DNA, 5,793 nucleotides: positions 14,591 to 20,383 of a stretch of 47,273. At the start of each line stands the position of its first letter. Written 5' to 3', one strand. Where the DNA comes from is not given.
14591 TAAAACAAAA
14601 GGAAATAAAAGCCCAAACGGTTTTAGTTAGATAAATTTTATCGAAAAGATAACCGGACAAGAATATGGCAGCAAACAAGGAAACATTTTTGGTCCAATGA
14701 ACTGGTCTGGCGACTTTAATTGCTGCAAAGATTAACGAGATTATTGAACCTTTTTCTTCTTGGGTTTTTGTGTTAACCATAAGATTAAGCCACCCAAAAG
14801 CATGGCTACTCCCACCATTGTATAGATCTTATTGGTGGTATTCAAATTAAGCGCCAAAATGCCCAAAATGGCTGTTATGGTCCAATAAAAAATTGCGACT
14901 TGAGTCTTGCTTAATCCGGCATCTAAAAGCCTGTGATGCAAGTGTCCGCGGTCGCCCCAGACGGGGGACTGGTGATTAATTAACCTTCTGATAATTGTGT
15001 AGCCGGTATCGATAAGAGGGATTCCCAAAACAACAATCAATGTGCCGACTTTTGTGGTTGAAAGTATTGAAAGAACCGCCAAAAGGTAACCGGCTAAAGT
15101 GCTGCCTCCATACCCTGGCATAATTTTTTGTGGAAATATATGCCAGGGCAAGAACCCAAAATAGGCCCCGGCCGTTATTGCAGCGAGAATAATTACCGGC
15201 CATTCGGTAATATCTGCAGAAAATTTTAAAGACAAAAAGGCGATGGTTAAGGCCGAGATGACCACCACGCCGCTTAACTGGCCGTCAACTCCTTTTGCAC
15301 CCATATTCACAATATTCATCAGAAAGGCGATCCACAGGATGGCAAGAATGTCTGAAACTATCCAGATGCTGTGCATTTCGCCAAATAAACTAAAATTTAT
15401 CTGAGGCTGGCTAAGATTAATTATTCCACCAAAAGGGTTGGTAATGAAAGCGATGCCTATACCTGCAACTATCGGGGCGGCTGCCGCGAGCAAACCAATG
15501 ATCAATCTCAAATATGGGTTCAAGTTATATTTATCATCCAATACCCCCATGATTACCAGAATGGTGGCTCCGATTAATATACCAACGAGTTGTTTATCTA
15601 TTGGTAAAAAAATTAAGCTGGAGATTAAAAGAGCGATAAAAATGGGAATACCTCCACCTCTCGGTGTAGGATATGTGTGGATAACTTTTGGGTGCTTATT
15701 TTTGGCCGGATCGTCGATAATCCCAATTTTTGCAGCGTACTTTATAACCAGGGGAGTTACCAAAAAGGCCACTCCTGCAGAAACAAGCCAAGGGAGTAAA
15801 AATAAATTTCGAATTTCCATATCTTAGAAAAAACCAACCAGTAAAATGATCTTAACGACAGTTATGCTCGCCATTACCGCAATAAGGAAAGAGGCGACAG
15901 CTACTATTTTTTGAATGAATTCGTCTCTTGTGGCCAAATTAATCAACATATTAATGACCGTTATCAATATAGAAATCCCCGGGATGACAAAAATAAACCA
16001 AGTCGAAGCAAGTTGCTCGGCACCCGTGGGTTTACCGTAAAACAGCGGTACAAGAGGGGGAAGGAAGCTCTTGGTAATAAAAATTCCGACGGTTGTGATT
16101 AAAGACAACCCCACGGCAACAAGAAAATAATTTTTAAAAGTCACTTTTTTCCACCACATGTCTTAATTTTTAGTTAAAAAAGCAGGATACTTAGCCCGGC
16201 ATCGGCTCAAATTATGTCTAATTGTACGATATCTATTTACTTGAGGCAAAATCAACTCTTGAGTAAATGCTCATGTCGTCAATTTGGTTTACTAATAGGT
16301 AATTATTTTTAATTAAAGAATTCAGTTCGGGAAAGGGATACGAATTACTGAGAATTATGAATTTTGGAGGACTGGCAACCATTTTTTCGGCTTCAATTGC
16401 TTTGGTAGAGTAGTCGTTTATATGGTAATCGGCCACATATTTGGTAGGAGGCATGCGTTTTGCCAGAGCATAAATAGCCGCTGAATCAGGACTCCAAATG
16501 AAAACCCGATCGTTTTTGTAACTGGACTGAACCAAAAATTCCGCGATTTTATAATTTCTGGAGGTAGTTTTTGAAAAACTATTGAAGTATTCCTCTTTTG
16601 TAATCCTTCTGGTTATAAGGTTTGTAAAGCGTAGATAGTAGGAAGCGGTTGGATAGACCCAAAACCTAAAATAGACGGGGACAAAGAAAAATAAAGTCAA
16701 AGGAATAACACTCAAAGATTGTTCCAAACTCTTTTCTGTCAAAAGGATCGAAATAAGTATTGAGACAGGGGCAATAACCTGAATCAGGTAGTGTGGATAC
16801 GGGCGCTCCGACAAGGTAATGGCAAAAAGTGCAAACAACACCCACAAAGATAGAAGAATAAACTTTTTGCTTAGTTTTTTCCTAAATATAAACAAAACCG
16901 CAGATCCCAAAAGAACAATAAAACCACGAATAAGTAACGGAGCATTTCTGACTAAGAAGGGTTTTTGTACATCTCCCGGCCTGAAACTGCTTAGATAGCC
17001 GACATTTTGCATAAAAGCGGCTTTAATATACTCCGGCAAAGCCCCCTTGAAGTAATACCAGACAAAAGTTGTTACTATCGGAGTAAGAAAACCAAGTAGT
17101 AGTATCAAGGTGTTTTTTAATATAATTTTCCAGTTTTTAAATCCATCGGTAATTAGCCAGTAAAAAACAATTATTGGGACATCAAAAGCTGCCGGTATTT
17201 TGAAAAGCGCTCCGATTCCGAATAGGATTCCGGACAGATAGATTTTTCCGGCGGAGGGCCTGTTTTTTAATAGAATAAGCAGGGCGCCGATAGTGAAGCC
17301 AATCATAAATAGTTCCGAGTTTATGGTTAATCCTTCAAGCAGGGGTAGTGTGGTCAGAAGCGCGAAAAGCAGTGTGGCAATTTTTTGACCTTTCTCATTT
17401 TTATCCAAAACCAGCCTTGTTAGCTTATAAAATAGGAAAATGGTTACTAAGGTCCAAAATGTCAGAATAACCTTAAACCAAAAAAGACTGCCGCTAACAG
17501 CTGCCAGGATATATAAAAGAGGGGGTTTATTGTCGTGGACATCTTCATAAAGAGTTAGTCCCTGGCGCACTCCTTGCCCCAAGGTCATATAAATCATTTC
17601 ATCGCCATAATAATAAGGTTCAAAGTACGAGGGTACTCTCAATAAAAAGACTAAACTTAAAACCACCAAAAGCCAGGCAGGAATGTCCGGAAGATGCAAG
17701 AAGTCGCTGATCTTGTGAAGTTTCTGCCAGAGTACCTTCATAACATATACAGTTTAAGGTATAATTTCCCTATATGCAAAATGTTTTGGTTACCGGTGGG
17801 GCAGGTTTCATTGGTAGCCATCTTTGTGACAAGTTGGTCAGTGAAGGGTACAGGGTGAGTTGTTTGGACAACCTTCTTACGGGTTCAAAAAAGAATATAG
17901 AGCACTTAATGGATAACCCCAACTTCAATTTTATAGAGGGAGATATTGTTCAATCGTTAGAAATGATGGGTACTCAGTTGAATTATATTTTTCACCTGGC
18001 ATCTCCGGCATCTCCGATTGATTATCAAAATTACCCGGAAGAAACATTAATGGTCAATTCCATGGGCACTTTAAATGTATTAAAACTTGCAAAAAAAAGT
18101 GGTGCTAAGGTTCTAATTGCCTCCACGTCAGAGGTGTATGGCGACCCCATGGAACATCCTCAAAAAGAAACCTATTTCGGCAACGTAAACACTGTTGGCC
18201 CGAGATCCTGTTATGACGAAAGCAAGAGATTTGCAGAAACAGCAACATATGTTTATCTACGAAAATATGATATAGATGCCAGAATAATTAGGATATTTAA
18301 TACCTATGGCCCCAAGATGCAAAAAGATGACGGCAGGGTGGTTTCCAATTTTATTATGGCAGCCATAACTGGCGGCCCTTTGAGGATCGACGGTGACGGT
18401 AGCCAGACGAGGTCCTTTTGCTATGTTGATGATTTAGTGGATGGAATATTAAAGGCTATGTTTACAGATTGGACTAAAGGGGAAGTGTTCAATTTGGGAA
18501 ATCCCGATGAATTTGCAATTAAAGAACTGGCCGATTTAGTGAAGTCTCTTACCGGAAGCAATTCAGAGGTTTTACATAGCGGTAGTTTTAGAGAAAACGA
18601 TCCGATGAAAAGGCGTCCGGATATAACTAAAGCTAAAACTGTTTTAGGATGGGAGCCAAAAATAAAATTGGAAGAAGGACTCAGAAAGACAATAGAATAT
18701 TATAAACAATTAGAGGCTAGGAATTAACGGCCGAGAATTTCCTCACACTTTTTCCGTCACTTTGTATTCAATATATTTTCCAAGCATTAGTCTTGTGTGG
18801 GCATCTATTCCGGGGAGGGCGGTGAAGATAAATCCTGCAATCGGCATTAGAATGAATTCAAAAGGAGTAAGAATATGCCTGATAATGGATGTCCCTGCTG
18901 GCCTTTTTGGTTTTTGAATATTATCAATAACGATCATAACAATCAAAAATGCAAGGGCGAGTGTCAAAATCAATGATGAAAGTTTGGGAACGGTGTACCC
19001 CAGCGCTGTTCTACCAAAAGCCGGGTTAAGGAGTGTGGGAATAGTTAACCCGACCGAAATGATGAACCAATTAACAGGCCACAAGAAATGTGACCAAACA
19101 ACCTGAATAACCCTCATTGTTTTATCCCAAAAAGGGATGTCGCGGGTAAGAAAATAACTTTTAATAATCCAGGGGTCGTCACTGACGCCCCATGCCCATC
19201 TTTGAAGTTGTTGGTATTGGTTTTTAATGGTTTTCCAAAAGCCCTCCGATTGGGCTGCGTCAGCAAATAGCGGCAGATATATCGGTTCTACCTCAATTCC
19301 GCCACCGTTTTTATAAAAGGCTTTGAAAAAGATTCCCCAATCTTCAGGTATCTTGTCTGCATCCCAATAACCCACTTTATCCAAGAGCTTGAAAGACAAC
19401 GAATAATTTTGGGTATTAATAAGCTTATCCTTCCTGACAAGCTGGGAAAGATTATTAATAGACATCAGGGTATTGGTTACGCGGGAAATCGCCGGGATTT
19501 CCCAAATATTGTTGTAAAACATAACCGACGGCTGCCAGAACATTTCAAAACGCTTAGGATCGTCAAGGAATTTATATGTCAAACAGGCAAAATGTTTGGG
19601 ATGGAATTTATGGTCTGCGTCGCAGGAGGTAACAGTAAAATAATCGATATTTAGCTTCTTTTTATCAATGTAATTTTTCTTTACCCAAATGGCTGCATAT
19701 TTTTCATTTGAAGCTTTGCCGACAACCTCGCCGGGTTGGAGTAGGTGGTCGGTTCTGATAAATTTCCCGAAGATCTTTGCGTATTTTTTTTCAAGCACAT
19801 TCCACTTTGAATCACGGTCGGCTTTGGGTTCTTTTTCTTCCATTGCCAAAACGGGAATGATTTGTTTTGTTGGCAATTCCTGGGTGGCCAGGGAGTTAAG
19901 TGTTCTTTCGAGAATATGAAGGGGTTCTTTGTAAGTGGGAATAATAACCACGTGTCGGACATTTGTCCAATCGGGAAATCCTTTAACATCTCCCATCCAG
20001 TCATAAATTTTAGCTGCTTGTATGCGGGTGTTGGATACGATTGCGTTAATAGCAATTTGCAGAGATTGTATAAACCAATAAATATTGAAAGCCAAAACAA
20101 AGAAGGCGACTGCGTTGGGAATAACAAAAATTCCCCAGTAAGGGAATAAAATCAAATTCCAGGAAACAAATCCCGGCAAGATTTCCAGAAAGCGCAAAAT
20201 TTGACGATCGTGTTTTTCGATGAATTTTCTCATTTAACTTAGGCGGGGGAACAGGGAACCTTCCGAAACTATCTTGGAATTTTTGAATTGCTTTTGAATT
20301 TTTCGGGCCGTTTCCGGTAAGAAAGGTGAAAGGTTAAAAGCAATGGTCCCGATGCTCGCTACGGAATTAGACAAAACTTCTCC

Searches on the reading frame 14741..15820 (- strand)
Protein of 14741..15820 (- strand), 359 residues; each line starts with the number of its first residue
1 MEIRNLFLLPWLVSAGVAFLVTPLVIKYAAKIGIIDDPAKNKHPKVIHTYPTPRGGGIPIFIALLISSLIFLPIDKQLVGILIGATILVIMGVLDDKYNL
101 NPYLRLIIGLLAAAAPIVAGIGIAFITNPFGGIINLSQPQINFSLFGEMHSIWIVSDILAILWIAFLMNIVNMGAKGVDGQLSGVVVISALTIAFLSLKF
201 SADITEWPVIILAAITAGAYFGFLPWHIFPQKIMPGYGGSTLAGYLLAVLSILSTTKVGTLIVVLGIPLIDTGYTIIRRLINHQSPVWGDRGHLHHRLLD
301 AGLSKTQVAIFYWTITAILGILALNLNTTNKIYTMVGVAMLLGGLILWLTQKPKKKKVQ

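Call 8: search_protein_families(library=pfam, max_evalue=0.001, proteins=[window:14741-15820:-])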
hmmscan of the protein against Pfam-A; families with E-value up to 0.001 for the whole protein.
window:14741-15820:- (359 aa): 1 family
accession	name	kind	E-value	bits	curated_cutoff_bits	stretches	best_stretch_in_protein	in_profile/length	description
PF00953.26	Glycos_transf_4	-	3.3e-21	76.4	27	1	79-254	2-159/160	Glycosyl transferase family 4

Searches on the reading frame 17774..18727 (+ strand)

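Call 8: search_protein_families(library=pfam, max_evalue=0.001, proteins=[window:17774-18727:+])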
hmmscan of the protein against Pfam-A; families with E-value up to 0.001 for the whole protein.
window:17774-18727:+ (317 aa): 7 families
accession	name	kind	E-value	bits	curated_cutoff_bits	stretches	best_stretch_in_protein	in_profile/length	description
PF16363.11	GDP_Man_Dehyd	-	1.4e-56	192.8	27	1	5-306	1-332/332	GDP-mannose 4,6 dehydratase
PF01370.27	Epimerase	-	1.3e-54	185.7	20.9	1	4-242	1-240/240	NAD dependent epimerase/dehydratase family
PF01073.25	3Beta_HSD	-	2.2e-15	56.9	22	1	5-157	1-156/280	3-beta hydroxysteroid dehydrogenase/isomerase family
PF02719.21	Polysacc_synt_2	-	9.3e-11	41.9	20.2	1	4-116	1-125/293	Polysaccharide biosynthesis protein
PF04321.23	RmlD_sub_bind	-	6.8e-10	38.9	27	1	3-280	2-251/287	RmlD substrate binding domain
PF07993.18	NAD_binding_4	-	4.2e-09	36.4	20.1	1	6-179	1-209/258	Male sterility protein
PF00106.31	adh_short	-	2.3e-05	24.4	26.6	1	3-61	2-61/195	short chain dehydrogenase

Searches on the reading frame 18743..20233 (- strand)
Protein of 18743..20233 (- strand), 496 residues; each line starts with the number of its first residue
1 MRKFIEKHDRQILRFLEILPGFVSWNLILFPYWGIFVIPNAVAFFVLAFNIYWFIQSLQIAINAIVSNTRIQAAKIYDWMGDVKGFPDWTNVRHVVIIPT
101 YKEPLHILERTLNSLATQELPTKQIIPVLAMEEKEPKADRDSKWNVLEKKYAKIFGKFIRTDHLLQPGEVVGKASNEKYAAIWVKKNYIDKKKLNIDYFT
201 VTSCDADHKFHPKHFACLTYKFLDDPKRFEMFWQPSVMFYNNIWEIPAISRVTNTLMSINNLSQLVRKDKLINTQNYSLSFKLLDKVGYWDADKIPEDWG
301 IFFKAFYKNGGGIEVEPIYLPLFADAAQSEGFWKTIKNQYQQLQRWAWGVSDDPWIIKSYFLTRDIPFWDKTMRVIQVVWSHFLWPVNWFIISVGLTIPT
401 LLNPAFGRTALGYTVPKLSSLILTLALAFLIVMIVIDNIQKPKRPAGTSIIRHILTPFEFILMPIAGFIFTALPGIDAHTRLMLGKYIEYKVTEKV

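Call 8: search_protein_families(library=pfam, max_evalue=0.001, proteins=[window:18743-20233:-])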
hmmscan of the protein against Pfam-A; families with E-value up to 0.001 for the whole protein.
window:18743-20233:- (496 aa): 1 family
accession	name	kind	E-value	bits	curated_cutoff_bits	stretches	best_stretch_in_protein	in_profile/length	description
PF13632.12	Glyco_trans_2_3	-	9.7e-12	45.5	27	1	203-430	4-197/198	Glycosyl transferase family group 2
